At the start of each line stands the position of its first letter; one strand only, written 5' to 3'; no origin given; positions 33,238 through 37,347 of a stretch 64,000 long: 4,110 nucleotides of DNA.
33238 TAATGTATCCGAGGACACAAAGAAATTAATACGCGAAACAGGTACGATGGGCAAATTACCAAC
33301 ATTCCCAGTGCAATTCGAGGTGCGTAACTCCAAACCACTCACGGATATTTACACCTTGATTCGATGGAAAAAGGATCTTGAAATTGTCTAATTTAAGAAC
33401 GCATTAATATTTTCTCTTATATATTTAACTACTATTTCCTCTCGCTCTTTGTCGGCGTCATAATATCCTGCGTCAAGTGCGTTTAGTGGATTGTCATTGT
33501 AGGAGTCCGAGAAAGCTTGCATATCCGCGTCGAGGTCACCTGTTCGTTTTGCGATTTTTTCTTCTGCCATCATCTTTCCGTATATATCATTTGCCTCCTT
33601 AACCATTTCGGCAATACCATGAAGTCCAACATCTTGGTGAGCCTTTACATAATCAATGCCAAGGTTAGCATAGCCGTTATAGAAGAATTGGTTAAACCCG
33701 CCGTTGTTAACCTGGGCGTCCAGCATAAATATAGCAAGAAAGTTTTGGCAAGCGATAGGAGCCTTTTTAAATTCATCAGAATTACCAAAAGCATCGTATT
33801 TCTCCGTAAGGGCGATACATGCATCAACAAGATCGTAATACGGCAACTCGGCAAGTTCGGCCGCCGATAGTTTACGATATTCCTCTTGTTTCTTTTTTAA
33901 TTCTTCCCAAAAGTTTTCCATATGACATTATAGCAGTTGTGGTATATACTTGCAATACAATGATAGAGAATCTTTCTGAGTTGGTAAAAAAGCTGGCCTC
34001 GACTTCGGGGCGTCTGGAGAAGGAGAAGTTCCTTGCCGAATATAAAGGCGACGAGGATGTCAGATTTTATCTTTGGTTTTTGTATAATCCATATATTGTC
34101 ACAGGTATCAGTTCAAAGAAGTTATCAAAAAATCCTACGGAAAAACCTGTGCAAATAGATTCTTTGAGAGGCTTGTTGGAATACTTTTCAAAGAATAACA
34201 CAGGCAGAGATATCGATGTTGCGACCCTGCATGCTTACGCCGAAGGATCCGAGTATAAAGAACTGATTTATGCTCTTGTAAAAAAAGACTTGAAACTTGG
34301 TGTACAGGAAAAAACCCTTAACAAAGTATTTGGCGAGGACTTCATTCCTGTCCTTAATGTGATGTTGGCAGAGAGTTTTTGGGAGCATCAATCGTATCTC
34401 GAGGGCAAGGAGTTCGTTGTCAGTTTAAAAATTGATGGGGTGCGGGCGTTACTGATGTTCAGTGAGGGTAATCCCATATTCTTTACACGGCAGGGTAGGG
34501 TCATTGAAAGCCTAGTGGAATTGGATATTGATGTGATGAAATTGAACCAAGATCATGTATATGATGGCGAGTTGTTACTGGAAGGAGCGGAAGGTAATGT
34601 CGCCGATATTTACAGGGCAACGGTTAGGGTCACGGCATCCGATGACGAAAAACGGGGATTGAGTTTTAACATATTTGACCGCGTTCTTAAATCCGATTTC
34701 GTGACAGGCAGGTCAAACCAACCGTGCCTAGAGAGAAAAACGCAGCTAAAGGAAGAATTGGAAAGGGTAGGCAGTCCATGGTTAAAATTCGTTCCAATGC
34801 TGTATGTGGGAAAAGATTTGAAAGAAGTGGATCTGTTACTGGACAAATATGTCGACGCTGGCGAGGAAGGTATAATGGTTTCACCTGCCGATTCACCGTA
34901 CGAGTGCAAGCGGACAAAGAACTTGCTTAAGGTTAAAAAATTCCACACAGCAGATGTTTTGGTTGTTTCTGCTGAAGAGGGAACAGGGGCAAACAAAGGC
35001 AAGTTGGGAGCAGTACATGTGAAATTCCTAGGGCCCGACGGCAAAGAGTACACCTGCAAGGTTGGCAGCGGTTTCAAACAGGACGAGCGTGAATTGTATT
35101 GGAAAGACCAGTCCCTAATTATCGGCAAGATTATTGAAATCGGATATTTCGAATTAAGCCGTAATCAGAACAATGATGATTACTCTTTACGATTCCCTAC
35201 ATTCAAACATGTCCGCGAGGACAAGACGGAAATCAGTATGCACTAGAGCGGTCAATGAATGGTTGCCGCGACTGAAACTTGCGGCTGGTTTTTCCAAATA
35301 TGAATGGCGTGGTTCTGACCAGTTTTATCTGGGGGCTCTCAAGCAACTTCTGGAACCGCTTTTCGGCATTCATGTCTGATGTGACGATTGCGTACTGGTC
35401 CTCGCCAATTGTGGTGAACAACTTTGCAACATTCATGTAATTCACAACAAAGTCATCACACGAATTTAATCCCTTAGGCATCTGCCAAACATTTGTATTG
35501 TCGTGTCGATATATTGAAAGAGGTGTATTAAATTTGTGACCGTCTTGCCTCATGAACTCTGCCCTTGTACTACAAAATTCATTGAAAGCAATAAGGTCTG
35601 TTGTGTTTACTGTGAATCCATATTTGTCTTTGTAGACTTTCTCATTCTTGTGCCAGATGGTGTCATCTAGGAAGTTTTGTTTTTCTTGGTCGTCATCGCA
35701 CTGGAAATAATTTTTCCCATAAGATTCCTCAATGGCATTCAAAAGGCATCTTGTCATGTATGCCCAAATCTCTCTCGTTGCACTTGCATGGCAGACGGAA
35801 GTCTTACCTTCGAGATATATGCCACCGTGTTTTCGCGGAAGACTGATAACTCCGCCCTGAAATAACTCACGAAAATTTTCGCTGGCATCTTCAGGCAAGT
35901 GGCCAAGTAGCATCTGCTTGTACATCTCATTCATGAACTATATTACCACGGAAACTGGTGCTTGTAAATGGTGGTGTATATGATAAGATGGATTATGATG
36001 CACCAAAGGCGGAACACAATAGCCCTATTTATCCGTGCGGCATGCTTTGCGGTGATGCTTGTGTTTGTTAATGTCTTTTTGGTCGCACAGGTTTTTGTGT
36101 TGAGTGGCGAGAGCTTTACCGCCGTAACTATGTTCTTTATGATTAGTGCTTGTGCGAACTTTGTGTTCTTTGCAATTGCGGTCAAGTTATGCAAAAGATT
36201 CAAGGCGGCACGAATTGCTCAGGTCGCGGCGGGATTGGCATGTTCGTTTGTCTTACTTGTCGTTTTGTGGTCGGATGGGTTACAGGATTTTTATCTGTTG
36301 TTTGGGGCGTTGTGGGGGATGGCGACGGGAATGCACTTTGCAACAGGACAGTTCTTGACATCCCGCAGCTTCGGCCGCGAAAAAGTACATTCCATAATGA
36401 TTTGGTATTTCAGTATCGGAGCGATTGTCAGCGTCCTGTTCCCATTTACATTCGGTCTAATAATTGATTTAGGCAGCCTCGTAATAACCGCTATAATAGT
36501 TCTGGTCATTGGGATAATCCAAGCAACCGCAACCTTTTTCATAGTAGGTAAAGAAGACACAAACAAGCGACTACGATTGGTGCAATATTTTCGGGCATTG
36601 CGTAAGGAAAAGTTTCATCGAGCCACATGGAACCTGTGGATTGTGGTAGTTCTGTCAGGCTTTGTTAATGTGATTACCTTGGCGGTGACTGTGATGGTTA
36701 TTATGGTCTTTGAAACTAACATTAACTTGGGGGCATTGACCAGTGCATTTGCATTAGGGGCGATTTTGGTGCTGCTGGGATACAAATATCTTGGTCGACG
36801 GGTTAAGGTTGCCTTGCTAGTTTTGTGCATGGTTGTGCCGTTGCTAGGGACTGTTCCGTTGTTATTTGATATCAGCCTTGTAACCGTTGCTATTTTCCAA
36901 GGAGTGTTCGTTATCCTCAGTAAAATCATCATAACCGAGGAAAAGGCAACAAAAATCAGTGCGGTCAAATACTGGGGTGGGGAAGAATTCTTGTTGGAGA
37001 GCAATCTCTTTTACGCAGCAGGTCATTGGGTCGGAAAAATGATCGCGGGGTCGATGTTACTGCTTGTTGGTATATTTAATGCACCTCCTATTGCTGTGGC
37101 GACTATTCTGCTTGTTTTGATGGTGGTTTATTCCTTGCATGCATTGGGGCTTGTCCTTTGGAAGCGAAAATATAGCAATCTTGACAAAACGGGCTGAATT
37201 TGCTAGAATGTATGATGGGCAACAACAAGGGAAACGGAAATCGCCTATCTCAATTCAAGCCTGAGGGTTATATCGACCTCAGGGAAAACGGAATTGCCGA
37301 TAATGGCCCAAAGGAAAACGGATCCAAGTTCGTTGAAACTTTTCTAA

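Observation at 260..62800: Leaderless mRNA appears to be the default for promoter-proximal genes, including essential ones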

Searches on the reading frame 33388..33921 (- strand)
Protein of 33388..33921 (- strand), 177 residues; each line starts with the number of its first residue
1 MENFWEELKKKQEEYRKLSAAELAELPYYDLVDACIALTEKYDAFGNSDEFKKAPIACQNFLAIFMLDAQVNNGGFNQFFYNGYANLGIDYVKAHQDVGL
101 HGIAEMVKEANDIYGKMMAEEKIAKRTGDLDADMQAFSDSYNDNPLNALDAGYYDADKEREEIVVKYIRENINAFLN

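Call 57: search_protein_families(library=pfam, proteins=[window:33388-33921:-], max_evalue=0.001)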
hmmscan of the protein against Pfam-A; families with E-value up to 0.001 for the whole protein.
window:33388-33921:- (177 aa): 1 family
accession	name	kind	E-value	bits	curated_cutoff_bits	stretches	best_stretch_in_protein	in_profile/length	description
PF14300.12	DMP19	-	9.2e-19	68.5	25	1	57-171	6-112/112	DMP19-like protein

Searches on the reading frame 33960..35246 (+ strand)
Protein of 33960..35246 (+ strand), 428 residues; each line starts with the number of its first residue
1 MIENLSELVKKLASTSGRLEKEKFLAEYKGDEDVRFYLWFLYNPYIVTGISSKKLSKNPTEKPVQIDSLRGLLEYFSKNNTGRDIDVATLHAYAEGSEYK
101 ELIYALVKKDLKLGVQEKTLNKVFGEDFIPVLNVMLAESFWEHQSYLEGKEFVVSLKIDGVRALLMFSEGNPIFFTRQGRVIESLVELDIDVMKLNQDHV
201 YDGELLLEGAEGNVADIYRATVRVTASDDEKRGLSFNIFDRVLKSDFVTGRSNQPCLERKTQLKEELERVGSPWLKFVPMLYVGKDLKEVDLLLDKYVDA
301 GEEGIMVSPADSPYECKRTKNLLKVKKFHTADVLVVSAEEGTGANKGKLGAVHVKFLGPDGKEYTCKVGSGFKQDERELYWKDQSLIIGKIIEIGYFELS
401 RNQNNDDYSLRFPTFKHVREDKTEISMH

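Call 6: search_protein_families(library=ncbifam, proteins=[window:33960-35246:+], max_evalue=0.00001)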
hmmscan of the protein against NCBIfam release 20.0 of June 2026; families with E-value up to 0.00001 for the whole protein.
window:33960-35246:+ (428 aa): 13 families
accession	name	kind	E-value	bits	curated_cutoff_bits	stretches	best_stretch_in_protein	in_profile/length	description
NF006592.0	PRK09125.1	equivalog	2.2e-29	102.4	200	1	133-421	30-282/283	DNA ligase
NF002868.0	PRK03180.1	equivalog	1.2e-19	70.4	641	1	133-374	185-427/509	ATP-dependent DNA ligase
TIGR02779.1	NHEJ_ligase_lig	equivalog_domain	2.1e-19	69.9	227.75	1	147-378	11-235/302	non-homologous end-joining DNA ligase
NF007210.0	PRK09632.1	equivalog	4.9e-17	61.5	989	1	129-377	475-709/781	ATP-dependent DNA ligase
TIGR00574.1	dnl1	superfamily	5.2e-17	61.7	217.8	1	92-376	136-433/527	ATP-dependent DNA ligase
NF041331.1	LigA_Halo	equivalog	9.2e-17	60.7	830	1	134-423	231-537/552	ATP-dependent DNA ligase LigA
TIGR02776.1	NHEJ_ligase_prk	equivalog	6.2e-16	58.4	373.2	1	149-378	4-226/587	DNA ligase D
NF004628.0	PRK05972.1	subfamily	1.8e-15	56.2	895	1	147-376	256-476/870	ATP-dependent DNA ligase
NF006701.0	PRK09247.1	equivalog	6.5e-14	51.8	543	1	131-343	205-424/540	ATP-dependent DNA ligase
TIGR04120.1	DNA_lig_bact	equivalog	1.6e-12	47.2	400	1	130-343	200-415/526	cisplatin damage response ATP-dependent DNA ligase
NF005796.0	PRK07636.1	subfamily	2.6e-10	39.9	337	1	148-337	16-196/275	ATP-dependent DNA ligase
NF006078.0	PRK08224.1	equivalog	2.1e-08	33.5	296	1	151-338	25-210/350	ATP-dependent DNA ligase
NF007211.0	PRK09633.1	equivalog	3.7e-06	25.6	774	1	146-339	12-220/610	DNA ligase D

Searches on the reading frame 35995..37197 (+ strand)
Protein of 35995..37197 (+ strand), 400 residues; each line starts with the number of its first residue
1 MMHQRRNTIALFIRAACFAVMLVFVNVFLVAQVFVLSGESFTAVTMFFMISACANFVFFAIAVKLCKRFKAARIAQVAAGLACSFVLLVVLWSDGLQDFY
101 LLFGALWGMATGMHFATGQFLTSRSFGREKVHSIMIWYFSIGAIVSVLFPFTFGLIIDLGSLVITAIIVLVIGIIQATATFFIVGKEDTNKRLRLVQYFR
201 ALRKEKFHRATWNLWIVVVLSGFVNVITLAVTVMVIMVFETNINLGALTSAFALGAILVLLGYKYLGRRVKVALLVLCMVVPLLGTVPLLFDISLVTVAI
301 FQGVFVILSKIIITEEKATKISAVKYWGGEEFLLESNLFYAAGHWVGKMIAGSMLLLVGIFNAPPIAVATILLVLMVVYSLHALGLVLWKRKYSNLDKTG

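Call 57: search_protein_families(library=pfam, proteins=[window:35995-37197:+], max_evalue=0.001)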
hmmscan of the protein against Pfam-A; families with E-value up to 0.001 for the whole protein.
window:35995-37197:+ (400 aa): 1 family
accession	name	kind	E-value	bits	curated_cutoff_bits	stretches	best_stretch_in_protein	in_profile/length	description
PF07690.21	MFS_1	-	1.3e-10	41.2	33.4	1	15-309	9-315/347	Major Facilitator Superfamily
